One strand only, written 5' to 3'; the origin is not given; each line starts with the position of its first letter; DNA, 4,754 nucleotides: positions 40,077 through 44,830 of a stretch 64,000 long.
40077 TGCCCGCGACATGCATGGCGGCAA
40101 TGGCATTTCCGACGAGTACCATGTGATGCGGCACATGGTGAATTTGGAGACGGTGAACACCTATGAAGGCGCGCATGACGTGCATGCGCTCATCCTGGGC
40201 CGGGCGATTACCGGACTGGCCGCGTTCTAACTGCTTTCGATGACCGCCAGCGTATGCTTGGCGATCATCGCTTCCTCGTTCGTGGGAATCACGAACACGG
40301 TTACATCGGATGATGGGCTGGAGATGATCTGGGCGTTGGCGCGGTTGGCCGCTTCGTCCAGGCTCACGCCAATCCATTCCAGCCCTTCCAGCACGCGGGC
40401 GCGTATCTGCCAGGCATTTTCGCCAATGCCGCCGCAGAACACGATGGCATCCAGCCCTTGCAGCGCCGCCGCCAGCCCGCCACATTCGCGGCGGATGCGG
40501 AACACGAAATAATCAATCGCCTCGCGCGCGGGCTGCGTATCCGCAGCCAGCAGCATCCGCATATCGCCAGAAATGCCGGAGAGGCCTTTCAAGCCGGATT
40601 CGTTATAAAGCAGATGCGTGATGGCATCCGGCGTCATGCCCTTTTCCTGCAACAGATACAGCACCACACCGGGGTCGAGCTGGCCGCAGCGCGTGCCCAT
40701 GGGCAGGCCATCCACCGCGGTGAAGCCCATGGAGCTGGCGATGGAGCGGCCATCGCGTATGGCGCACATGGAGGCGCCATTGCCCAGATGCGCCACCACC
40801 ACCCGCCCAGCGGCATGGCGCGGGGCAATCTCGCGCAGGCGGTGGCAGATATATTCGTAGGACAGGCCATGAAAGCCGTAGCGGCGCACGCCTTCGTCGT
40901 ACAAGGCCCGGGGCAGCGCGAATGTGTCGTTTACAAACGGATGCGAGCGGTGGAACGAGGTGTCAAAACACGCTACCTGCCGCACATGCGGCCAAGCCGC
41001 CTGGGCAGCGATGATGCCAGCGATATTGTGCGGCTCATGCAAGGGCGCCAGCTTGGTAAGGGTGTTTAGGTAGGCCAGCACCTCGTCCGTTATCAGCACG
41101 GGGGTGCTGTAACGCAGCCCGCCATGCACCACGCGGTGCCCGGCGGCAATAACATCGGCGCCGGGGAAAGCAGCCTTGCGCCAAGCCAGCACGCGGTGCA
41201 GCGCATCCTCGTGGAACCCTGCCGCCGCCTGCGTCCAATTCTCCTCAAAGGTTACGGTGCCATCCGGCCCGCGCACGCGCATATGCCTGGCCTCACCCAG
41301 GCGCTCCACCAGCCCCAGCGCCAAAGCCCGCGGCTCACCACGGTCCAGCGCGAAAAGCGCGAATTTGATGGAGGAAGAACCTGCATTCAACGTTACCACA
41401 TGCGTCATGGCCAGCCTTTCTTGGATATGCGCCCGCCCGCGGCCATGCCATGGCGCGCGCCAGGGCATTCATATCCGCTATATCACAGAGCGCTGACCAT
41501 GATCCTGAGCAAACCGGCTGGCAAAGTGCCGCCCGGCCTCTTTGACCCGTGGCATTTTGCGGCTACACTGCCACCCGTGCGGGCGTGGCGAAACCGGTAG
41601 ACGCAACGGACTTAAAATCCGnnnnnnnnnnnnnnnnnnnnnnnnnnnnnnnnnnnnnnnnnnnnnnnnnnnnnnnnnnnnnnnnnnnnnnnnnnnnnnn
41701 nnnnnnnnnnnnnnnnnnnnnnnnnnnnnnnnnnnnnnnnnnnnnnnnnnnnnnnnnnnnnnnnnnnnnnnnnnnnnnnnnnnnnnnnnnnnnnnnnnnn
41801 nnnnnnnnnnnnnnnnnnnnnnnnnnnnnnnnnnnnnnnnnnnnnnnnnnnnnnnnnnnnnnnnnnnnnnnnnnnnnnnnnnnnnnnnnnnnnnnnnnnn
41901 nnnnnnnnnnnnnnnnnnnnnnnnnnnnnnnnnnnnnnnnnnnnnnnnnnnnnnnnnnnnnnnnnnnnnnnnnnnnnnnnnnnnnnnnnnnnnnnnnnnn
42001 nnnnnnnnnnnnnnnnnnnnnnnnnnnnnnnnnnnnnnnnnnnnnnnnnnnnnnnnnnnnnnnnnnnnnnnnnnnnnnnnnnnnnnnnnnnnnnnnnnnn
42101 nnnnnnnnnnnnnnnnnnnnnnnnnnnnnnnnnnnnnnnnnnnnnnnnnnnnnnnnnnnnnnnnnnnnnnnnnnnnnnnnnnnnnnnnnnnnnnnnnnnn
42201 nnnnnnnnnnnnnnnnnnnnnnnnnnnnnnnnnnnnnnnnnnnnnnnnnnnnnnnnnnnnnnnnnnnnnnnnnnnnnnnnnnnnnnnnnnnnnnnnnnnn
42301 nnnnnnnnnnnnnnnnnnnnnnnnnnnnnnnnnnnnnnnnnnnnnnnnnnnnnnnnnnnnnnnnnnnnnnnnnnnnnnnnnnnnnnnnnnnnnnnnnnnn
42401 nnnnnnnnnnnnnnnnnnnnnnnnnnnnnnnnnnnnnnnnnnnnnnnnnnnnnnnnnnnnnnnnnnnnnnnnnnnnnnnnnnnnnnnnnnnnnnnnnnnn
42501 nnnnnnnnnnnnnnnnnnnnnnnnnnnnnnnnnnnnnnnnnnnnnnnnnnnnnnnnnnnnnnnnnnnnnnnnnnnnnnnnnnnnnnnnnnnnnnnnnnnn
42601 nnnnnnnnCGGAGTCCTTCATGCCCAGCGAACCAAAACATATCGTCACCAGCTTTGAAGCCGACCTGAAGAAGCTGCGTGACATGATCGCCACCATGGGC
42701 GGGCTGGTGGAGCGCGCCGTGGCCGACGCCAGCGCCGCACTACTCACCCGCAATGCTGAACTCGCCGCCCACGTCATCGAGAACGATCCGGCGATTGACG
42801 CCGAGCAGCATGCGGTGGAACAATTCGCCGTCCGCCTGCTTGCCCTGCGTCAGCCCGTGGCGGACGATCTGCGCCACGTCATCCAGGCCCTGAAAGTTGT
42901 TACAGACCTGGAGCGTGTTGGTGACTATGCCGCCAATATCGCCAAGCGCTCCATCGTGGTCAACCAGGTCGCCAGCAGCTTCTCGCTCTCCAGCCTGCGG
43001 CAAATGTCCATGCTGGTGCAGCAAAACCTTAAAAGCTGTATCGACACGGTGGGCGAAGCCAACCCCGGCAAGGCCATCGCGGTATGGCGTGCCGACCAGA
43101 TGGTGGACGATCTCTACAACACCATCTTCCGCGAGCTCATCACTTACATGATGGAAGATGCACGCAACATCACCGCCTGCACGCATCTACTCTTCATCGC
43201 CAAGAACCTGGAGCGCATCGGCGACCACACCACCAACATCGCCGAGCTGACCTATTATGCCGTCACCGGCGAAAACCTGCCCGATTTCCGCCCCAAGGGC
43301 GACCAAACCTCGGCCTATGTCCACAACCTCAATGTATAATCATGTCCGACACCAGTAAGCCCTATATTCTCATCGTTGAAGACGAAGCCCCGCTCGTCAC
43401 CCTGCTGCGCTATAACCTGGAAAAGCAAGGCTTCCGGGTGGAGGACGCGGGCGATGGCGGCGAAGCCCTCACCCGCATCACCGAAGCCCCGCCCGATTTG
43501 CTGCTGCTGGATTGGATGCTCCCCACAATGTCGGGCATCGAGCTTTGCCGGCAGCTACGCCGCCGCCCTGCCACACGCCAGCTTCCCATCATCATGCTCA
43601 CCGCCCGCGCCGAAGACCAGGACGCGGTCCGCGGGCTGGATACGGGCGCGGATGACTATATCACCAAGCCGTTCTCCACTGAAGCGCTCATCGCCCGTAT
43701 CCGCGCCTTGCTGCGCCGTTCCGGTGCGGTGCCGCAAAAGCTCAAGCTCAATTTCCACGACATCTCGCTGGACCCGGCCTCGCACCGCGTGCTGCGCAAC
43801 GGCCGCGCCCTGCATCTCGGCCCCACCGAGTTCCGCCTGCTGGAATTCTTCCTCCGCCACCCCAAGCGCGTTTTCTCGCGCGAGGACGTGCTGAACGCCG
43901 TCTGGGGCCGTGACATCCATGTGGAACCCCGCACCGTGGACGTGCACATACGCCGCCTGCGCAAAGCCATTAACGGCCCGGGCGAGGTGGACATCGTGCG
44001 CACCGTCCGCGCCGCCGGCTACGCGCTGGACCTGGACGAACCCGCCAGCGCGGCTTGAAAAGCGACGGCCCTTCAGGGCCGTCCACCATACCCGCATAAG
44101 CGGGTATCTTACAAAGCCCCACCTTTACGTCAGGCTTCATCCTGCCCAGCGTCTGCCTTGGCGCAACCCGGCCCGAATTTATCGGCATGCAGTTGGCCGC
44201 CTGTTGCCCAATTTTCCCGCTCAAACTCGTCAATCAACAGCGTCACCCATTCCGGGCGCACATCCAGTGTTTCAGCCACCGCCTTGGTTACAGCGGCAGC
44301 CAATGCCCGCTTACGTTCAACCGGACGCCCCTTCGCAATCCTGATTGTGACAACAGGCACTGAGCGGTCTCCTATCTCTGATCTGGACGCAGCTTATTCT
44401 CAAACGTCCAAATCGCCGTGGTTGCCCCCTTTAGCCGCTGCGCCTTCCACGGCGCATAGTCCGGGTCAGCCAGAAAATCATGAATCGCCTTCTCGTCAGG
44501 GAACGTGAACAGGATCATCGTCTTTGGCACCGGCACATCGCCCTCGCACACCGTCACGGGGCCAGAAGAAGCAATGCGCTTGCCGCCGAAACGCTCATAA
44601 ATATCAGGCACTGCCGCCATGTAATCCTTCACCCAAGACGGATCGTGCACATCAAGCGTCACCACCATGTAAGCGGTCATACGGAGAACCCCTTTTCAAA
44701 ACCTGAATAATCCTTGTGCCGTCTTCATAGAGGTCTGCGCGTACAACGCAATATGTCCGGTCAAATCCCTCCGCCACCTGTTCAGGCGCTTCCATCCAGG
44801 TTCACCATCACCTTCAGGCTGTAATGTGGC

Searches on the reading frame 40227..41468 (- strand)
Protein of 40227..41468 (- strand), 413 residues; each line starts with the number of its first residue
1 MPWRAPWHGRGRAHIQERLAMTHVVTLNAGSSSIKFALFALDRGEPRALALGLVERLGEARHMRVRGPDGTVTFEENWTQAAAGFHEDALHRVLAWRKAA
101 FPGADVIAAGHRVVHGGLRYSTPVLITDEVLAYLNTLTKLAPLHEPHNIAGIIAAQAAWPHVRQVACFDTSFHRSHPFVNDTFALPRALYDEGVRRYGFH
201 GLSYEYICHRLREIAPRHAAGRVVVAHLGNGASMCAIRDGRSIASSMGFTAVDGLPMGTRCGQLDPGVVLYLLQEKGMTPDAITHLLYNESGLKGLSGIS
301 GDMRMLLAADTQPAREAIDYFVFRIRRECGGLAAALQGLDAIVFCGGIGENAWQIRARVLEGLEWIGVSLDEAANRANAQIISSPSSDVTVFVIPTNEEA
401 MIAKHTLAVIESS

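Call 105: search_protein_families(library=pfam, proteins=[window:40227-41468:-], max_evalue=0.000001)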
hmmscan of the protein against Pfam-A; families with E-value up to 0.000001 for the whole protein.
window:40227-41468:- (413 aa): 1 family
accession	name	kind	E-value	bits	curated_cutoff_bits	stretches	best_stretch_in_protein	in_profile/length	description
PF00871.23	Acetate_kinase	-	7.8e-114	380.8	22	1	24-404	2-392/392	Acetokinase family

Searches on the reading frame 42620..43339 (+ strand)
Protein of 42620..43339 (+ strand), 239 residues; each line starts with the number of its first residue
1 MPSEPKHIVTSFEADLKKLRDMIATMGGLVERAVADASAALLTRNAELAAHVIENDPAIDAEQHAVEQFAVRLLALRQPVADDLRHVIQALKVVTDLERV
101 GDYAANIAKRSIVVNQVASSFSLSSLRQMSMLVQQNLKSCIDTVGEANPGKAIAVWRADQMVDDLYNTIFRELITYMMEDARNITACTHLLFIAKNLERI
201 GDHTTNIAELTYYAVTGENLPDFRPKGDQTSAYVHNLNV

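Call 105: search_protein_families(library=pfam, proteins=[window:42620-43339:+], max_evalue=0.000001)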
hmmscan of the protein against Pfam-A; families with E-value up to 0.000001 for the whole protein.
window:42620-43339:+ (239 aa): 1 family
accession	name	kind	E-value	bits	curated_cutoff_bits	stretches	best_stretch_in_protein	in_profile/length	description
PF01895.24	PhoU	-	6.6e-44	148.6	23.5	2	23-110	1-88/89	PhoU domain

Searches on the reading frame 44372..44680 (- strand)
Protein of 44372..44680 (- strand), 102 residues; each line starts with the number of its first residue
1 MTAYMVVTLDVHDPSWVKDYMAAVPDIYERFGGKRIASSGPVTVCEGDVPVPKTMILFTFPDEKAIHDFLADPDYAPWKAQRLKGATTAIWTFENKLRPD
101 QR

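Call 106: search_protein_families(library=pfam, proteins=[window:44372-44680:-], max_evalue=0.000001)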
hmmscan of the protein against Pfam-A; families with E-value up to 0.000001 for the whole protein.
window:44372-44680:- (102 aa): 1 family
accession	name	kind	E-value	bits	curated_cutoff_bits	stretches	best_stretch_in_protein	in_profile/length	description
PF07045.17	DUF1330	-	8.4e-19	68.2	23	1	2-93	1-91/94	Domain of unknown function (DUF1330)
